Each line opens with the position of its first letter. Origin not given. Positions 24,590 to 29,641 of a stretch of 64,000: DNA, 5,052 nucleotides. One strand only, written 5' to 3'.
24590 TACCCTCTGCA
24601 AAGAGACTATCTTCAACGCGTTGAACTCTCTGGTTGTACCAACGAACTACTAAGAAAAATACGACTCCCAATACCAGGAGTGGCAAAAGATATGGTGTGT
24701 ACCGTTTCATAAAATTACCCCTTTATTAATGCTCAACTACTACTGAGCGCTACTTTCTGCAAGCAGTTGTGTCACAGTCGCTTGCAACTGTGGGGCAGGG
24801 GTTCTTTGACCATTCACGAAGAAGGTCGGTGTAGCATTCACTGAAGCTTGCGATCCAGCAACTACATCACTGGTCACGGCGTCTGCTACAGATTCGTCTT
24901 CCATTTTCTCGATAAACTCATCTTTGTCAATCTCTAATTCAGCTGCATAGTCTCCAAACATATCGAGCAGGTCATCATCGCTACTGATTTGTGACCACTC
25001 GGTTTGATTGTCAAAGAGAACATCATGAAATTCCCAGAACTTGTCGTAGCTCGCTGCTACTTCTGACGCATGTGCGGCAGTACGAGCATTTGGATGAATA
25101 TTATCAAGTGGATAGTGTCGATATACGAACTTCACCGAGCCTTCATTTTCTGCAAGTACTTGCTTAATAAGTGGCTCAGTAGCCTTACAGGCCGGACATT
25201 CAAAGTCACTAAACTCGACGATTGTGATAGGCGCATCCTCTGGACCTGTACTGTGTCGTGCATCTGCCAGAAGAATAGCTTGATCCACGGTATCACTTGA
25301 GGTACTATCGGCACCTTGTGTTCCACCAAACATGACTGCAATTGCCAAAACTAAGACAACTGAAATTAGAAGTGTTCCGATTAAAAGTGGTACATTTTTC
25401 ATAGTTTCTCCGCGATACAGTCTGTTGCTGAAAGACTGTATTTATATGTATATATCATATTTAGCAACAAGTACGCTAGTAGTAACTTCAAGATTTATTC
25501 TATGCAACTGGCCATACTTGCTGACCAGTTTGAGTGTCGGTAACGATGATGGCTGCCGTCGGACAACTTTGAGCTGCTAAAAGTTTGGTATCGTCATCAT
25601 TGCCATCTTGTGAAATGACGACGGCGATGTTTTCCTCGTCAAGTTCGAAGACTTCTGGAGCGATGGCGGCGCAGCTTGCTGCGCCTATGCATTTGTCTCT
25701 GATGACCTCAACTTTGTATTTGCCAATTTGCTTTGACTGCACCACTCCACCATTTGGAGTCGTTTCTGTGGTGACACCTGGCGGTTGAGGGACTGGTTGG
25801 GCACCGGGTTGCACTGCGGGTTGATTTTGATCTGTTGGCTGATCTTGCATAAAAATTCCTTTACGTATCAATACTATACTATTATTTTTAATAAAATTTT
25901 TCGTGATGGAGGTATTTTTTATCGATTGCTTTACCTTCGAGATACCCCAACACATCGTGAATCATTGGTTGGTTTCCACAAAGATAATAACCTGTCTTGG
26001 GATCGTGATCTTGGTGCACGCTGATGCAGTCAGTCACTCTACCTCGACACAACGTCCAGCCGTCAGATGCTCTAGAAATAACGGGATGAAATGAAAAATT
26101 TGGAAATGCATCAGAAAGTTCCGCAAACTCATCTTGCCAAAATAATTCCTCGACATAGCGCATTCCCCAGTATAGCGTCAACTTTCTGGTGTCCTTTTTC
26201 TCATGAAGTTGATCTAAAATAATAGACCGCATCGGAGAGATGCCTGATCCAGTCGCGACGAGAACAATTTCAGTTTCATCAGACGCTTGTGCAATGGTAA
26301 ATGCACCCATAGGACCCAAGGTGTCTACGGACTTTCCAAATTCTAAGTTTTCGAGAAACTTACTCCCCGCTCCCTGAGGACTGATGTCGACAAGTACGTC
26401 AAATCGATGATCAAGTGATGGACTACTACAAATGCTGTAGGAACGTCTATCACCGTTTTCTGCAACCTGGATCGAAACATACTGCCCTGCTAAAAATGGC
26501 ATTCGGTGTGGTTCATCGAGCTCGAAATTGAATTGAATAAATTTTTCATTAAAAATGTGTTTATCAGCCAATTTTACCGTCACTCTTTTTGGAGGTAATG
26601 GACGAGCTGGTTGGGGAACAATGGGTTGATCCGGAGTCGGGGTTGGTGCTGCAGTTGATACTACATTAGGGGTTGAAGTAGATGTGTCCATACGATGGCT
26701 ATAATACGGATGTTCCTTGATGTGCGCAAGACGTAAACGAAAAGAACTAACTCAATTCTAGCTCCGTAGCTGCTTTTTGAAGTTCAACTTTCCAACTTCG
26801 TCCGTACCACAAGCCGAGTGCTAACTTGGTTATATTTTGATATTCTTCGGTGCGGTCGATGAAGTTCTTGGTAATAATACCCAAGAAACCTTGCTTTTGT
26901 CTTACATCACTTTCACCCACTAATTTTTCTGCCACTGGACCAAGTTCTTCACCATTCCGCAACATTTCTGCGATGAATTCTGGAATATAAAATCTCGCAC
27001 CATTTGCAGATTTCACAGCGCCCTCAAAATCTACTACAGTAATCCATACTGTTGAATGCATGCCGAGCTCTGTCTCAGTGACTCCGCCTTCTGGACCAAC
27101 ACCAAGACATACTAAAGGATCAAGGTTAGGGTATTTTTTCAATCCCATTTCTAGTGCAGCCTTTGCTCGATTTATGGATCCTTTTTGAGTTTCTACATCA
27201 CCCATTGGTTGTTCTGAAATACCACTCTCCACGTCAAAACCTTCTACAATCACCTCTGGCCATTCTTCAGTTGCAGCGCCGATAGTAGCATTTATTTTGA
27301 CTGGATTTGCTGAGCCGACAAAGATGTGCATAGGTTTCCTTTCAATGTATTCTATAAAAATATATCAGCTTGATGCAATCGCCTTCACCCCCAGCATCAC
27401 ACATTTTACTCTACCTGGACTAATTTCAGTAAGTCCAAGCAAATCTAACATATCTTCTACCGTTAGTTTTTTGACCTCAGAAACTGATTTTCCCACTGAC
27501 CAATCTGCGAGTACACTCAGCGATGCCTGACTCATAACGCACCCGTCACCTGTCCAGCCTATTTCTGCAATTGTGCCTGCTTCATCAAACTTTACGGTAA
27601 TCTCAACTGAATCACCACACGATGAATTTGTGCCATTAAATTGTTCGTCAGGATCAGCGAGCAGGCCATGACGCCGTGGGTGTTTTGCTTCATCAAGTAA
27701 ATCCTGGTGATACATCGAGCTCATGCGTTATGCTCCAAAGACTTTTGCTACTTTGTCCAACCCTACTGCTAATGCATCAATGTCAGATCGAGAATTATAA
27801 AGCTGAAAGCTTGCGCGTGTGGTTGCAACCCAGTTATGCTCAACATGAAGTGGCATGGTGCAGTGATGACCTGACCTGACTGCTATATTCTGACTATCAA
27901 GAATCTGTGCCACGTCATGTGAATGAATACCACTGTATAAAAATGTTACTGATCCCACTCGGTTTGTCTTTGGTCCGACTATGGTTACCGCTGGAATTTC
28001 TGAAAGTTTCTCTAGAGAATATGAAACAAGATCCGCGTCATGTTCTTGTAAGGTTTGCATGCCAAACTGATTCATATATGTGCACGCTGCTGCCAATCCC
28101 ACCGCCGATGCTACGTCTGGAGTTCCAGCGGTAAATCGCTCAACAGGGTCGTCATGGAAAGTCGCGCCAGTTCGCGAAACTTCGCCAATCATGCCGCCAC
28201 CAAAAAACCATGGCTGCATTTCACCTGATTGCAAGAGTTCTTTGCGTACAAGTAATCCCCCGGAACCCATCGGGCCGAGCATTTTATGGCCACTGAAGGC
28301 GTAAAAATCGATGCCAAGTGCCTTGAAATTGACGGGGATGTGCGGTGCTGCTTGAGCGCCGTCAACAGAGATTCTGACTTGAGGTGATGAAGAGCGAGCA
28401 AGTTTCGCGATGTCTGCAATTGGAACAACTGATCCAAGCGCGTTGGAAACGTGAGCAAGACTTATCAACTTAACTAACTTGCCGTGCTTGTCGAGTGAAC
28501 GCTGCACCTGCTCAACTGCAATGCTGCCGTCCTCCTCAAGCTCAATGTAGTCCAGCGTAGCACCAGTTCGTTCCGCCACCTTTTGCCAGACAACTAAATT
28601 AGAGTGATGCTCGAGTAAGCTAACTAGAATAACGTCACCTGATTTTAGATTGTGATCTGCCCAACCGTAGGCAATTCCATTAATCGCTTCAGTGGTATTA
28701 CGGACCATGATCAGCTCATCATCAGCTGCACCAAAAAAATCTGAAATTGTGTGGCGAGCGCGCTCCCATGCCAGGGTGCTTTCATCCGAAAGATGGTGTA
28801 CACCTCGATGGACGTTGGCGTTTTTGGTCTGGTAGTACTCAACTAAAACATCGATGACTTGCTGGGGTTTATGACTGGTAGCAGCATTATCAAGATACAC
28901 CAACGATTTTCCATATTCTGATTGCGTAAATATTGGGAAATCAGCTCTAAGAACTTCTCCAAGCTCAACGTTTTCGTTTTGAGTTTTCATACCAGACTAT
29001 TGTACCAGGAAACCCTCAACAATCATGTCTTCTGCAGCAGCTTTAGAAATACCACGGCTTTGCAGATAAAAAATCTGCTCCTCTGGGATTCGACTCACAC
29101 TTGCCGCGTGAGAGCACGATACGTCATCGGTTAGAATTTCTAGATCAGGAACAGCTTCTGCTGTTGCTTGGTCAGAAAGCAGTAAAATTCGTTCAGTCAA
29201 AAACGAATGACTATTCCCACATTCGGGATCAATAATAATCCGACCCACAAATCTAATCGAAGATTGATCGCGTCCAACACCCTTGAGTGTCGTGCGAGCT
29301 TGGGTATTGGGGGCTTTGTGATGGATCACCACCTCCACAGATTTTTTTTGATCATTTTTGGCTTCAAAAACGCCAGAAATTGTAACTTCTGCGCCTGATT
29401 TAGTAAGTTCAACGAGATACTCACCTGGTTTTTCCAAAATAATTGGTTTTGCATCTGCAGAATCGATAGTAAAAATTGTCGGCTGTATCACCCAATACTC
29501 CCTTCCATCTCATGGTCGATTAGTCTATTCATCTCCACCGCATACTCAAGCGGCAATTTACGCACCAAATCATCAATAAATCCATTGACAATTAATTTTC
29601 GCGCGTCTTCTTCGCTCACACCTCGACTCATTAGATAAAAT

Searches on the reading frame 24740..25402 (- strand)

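Call 48: search_protein_families(library=pfam, proteins=[window:24740-25402:-], max_evalue=0.0001)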
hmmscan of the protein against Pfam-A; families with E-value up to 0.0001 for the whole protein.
window:24740-25402:- (220 aa): 2 families
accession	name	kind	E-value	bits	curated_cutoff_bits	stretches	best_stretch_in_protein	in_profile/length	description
PF13462.12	Thioredoxin_4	-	2.5e-26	93.3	23.2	1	49-214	5-163/165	Thioredoxin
PF01323.26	DSBA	-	8.5e-14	52.2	25.6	1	60-202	1-178/191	DSBA-like thioredoxin domain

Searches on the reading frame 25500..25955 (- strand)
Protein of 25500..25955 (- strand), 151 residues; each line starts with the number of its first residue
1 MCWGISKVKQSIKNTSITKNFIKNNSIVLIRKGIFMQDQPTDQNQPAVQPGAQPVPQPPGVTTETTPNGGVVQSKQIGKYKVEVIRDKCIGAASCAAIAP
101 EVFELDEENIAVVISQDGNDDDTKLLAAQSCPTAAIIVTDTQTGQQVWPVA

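Call 48: search_protein_families(library=pfam, proteins=[window:25500-25955:-], max_evalue=0.0001)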
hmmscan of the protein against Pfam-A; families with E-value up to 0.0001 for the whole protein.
window:25500-25955:- (151 aa): 2 families
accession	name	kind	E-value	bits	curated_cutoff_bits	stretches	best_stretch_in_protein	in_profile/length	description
PF13370.11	Fer4_13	-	7.3e-12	46.2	24.5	1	86-137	3-57/58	4Fe-4S single cluster domain of Ferredoxin I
PF13459.11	Fer4_15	-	1.1e-08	36.1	22.4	1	82-138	1-66/66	4Fe-4S single cluster domain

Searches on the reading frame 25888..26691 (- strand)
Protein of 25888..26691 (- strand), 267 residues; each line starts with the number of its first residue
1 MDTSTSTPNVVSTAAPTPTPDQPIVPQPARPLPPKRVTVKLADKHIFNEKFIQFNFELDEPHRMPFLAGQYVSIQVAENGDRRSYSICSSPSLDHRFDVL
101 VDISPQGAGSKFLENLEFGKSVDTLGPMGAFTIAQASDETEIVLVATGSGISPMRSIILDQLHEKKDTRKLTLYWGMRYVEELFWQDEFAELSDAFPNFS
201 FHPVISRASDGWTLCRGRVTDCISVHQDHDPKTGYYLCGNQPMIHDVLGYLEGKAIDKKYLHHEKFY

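Call 48: search_protein_families(library=pfam, proteins=[window:25888-26691:-], max_evalue=0.0001)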
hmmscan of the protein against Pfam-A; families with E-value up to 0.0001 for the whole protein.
window:25888-26691:- (267 aa): 3 families
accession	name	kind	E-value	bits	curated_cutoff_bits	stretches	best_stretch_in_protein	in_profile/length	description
PF00175.26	NAD_binding_1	-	1.9e-20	73.9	22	1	144-247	1-107/109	Oxidoreductase NAD-binding domain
PF00970.30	FAD_binding_6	-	9.5e-15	55.2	21.1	1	39-132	2-98/99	Oxidoreductase FAD-binding domain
PF08030.17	NAD_binding_6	-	2.2e-07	31.5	22.2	1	141-190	3-57/156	Ferric reductase NAD binding domain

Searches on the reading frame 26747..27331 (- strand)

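Call 48: search_protein_families(library=pfam, proteins=[window:26747-27331:-], max_evalue=0.0001)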
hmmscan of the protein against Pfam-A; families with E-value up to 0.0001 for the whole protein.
window:26747-27331:- (194 aa): 1 family
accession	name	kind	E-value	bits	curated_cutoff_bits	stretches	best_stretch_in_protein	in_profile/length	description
PF01931.24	NTPase_I-T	-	1.1e-40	139.6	25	1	6-174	1-160/162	Protein of unknown function DUF84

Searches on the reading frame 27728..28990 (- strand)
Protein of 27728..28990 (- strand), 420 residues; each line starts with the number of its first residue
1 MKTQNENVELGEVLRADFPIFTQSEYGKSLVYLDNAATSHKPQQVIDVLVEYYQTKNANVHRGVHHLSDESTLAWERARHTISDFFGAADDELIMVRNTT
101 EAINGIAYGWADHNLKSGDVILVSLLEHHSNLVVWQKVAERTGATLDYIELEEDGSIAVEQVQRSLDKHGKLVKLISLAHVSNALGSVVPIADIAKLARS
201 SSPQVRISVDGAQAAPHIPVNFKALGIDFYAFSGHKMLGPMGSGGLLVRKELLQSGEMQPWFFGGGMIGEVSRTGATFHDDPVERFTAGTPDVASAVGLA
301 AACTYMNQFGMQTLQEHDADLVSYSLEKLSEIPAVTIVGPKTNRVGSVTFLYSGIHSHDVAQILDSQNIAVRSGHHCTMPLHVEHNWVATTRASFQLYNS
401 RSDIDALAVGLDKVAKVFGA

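Call 48: search_protein_families(library=pfam, proteins=[window:27728-28990:-], max_evalue=0.0001)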
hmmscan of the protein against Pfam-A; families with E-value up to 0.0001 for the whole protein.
window:27728-28990:- (420 aa): 3 families
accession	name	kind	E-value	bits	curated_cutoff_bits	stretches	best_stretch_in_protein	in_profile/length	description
PF00266.25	Aminotran_5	-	2.4e-121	405.7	21.5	1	31-407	1-371/371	Aminotransferase class-V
PF01212.27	Beta_elim_lyase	-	2.8e-06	27.3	27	1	129-268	79-231/288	Beta-eliminating lyase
PF00155.27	Aminotran_1_2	-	5.2e-05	23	19.7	1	78-200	47-174/361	Aminotransferase class I and II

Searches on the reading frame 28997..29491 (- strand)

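Call 48: search_protein_families(library=pfam, proteins=[window:28997-29491:-], max_evalue=0.0001)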
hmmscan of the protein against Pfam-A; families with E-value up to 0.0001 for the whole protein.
window:28997-29491:- (164 aa): 1 family
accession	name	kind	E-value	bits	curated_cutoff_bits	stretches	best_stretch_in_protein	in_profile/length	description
PF01458.23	SUFBD_core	-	3.4e-43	148.2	27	1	26-161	97-232/232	SUF system FeS cluster assembly, SufBD core domain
